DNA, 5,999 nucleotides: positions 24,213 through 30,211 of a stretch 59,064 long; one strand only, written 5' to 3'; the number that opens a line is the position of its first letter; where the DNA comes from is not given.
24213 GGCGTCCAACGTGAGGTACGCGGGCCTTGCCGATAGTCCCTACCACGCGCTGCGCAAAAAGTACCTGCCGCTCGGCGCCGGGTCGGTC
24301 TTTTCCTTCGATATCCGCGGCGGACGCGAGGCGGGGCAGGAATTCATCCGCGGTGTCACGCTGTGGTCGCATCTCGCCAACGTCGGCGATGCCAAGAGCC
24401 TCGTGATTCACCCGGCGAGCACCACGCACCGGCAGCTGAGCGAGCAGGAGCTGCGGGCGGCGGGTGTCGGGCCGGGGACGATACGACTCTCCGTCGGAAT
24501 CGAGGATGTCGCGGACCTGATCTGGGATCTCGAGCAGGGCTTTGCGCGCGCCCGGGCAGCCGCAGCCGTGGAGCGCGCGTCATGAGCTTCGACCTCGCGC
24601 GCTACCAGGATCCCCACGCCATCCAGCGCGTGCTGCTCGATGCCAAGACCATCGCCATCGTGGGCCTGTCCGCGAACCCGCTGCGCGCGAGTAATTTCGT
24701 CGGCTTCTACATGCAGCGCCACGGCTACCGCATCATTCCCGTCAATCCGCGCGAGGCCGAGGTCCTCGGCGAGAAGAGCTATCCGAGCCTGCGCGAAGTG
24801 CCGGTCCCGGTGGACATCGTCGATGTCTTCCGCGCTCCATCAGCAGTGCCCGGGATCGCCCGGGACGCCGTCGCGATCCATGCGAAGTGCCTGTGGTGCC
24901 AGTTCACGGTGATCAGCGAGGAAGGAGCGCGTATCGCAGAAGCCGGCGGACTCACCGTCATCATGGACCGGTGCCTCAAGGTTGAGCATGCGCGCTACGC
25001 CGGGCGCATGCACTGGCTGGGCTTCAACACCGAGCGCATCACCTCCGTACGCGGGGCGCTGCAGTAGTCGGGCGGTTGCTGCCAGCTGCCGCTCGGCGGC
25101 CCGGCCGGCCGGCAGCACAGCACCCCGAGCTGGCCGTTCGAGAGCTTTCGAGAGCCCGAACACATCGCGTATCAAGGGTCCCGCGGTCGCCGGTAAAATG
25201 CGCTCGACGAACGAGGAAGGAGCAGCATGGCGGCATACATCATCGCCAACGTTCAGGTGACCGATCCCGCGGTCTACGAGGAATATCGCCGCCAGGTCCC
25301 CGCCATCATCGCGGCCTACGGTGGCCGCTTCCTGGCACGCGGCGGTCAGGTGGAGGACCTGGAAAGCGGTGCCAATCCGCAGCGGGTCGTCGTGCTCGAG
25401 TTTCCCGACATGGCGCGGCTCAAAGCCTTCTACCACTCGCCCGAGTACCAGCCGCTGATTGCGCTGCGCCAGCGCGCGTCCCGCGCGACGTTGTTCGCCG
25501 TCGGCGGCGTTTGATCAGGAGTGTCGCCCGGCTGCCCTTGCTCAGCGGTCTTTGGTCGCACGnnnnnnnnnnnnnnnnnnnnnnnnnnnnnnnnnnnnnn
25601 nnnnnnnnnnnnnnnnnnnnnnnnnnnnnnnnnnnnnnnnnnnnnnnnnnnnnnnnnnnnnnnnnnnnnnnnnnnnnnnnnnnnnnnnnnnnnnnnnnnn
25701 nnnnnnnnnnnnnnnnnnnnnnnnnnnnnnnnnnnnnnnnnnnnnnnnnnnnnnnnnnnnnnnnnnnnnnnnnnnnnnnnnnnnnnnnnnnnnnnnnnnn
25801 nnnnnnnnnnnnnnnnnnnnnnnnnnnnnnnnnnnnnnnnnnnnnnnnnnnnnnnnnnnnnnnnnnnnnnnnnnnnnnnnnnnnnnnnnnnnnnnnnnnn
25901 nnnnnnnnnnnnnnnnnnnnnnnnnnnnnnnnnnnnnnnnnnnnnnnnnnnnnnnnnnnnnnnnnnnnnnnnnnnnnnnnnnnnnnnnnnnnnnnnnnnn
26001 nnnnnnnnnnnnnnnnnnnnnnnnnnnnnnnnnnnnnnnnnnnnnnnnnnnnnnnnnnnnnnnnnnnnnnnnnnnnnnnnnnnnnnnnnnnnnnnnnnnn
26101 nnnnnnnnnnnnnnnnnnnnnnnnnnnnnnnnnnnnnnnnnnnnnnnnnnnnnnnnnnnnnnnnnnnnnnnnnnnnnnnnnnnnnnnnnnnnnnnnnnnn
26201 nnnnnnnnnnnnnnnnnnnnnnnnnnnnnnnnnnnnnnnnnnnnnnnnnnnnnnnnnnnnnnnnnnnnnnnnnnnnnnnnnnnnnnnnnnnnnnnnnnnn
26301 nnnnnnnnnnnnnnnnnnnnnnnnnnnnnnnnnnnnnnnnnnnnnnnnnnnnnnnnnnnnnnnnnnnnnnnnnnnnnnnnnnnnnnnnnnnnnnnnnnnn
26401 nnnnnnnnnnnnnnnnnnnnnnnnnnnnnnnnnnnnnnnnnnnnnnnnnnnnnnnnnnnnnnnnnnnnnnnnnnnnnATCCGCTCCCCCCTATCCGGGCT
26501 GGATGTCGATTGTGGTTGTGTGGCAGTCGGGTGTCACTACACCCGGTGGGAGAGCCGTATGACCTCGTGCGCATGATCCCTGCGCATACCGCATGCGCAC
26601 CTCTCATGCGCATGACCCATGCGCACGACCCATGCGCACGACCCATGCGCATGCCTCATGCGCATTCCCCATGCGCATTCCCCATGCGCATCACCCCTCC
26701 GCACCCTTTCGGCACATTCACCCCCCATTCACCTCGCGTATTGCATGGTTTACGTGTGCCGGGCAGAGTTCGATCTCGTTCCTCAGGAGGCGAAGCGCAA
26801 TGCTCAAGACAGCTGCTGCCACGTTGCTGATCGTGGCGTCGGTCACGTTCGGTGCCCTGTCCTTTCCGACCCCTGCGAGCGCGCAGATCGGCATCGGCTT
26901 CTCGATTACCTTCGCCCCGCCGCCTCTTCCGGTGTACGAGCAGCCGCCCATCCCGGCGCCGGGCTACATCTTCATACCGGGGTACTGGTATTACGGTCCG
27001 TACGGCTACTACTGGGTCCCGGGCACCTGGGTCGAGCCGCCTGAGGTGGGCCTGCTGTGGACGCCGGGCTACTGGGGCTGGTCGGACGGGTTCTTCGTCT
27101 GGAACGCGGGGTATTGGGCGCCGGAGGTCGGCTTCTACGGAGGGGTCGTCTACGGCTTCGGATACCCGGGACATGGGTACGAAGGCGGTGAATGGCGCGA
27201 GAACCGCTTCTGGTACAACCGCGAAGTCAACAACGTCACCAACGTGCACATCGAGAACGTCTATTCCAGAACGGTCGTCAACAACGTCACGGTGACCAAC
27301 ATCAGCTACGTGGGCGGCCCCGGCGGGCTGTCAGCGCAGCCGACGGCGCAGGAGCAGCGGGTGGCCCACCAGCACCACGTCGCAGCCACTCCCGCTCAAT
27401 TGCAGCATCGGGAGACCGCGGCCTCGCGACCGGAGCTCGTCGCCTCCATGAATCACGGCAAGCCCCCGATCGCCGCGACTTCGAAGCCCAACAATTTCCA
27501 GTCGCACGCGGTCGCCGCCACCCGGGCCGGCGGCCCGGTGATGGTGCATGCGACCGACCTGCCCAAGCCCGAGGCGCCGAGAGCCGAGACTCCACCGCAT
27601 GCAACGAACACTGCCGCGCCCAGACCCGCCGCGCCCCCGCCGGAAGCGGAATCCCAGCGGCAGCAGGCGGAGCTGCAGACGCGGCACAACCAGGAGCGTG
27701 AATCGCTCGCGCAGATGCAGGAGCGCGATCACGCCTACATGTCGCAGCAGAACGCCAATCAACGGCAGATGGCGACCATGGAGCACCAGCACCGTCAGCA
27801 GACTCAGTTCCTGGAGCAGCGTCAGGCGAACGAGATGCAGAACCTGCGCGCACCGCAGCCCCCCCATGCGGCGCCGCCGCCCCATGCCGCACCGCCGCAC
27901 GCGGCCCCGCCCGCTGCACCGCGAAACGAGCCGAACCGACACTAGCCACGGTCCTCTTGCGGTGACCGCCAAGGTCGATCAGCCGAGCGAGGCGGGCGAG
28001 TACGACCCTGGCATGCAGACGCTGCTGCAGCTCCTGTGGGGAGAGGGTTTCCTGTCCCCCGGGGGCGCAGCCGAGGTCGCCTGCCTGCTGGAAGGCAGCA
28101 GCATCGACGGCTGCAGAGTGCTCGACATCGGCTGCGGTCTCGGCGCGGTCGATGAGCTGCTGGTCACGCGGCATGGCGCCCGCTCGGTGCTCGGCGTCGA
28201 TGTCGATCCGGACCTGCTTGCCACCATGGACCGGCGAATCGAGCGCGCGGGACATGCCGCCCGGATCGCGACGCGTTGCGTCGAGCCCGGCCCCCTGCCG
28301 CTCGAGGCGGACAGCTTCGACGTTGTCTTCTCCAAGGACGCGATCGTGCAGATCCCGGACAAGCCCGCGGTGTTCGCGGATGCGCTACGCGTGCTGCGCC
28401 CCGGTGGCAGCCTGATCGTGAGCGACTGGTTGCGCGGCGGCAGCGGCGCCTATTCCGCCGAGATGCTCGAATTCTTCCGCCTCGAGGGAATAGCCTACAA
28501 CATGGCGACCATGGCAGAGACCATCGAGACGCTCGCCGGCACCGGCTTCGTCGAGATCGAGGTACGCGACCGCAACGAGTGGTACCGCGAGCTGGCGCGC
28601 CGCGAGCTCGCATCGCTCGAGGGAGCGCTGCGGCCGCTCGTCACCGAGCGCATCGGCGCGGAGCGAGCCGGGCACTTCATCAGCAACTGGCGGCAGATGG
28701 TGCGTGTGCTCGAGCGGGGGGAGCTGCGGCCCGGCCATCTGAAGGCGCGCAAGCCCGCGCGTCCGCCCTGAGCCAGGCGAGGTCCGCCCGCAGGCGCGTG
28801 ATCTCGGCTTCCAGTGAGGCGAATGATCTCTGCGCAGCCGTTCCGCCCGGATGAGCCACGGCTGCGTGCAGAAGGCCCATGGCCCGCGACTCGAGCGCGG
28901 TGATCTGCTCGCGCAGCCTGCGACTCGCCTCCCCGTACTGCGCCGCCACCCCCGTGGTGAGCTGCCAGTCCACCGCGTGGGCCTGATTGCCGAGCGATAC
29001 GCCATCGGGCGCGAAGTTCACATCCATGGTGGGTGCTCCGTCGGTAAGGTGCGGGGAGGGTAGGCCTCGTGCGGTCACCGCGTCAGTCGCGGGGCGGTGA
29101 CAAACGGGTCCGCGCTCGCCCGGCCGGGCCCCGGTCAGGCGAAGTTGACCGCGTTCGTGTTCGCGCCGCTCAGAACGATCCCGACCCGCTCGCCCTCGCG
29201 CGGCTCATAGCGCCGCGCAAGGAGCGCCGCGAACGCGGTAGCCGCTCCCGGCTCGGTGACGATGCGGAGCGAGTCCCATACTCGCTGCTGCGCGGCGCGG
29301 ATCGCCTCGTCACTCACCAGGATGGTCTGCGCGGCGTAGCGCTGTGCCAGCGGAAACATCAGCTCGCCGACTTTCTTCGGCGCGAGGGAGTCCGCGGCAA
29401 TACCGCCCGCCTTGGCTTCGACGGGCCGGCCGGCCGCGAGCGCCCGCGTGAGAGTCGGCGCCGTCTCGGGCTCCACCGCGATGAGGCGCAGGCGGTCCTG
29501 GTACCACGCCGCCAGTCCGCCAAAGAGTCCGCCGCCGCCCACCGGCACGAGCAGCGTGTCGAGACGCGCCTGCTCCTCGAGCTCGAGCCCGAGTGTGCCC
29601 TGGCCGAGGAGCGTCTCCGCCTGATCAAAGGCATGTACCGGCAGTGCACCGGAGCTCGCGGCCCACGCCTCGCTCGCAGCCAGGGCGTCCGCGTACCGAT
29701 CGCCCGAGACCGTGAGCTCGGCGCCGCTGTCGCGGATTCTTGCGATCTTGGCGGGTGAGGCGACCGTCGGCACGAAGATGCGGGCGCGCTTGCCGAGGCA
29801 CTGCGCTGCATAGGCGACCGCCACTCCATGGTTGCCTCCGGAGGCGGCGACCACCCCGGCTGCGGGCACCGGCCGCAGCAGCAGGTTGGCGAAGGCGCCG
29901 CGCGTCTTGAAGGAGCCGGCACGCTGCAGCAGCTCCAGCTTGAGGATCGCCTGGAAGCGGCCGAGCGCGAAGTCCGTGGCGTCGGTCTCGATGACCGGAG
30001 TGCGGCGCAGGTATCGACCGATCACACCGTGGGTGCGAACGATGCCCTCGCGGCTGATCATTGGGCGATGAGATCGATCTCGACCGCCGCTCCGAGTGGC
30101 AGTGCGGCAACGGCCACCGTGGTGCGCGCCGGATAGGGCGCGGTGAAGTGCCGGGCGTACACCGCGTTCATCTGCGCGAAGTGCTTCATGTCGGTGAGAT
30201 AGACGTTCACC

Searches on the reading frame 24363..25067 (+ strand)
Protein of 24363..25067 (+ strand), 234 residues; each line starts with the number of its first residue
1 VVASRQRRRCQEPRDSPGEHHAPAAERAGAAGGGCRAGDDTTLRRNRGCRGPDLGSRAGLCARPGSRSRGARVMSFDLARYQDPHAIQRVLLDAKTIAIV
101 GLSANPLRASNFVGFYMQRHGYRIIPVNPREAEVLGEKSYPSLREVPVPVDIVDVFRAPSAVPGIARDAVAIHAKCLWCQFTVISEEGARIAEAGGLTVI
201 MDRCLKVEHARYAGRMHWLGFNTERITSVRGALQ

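Call 10: search_protein_families(library=pfam, proteins=[window:24363-25067:+])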
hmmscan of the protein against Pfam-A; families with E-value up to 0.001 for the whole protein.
window:24363-25067:+ (234 aa): 1 family
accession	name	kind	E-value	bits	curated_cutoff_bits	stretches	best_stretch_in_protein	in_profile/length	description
PF13380.12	CoA_binding_2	-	2.2e-39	134.9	22.8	1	95-209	1-115/116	CoA binding domain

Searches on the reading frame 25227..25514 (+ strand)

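Call 10: search_protein_families(library=pfam, proteins=[window:25227-25514:+])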
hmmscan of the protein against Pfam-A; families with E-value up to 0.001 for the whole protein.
window:25227-25514:+ (95 aa): 1 family
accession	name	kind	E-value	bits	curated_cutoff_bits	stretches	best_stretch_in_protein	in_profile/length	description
PF07045.17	DUF1330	-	2.7e-34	117.9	23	1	3-95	2-94/94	Domain of unknown function (DUF1330)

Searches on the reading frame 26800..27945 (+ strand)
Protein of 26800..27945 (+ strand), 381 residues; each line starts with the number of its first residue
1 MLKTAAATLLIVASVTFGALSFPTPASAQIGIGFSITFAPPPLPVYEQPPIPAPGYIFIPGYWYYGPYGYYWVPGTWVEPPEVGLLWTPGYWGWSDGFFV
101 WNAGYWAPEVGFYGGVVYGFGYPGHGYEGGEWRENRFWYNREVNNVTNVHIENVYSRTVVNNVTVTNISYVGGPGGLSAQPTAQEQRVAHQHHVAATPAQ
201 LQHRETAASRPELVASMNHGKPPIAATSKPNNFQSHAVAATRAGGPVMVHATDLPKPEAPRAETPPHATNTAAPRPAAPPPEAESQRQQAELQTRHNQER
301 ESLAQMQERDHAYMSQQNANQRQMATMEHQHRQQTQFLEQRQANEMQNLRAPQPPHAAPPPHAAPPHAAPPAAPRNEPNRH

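Call 10: search_protein_families(library=pfam, proteins=[window:26800-27945:+])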
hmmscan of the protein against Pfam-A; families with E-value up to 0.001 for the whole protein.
window:26800-27945:+ (381 aa): 1 family
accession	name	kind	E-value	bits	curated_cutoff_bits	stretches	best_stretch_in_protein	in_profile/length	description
PF12779.12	WXXGXW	-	1e-06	29.2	18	1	54-78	2-26/26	WXXGXW repeat (2 copies)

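Call 18: find_encoding_contigs(protein=window:26800-27945:+, flank=3000, max_places=10)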
Protein window:26800-27945:+ (381 aa): no gene with exactly this product is on record in the collection.

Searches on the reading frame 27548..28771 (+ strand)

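Call 10: search_protein_families(library=pfam, proteins=[window:27548-28771:+])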
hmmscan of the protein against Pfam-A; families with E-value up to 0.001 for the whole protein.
window:27548-28771:+ (407 aa): 6 families
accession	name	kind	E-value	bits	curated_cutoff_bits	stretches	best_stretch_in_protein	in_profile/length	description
PF08241.18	Methyltransf_11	-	6.6e-17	62.4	21.2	1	192-291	1-95/95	Methyltransferase domain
PF13649.12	Methyltransf_25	-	6.9e-17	62.4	27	1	191-287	1-97/97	Methyltransferase domain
PF13847.12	Methyltransf_31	-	3e-14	53.4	27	1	187-294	3-112/145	Methyltransferase domain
PF08242.18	Methyltransf_12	-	6.8e-11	43.2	30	1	192-289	1-98/98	Methyltransferase domain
PF13489.12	Methyltransf_23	-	4e-10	40.1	27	1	187-308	22-130/164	Methyltransferase domain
PF01209.24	Ubie_methyltran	-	3e-09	37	20.1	1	187-291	47-151/233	ubiE/COQ5 methyltransferase family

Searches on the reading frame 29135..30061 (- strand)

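Call 10: search_protein_families(library=pfam, proteins=[window:29135-30061:-])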
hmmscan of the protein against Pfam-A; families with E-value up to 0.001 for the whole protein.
window:29135-30061:- (308 aa): 1 family
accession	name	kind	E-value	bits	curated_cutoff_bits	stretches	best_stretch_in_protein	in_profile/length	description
PF00291.31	PALP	-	1.4e-62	212.1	35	1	18-299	5-295/295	Pyridoxal-phosphate dependent enzyme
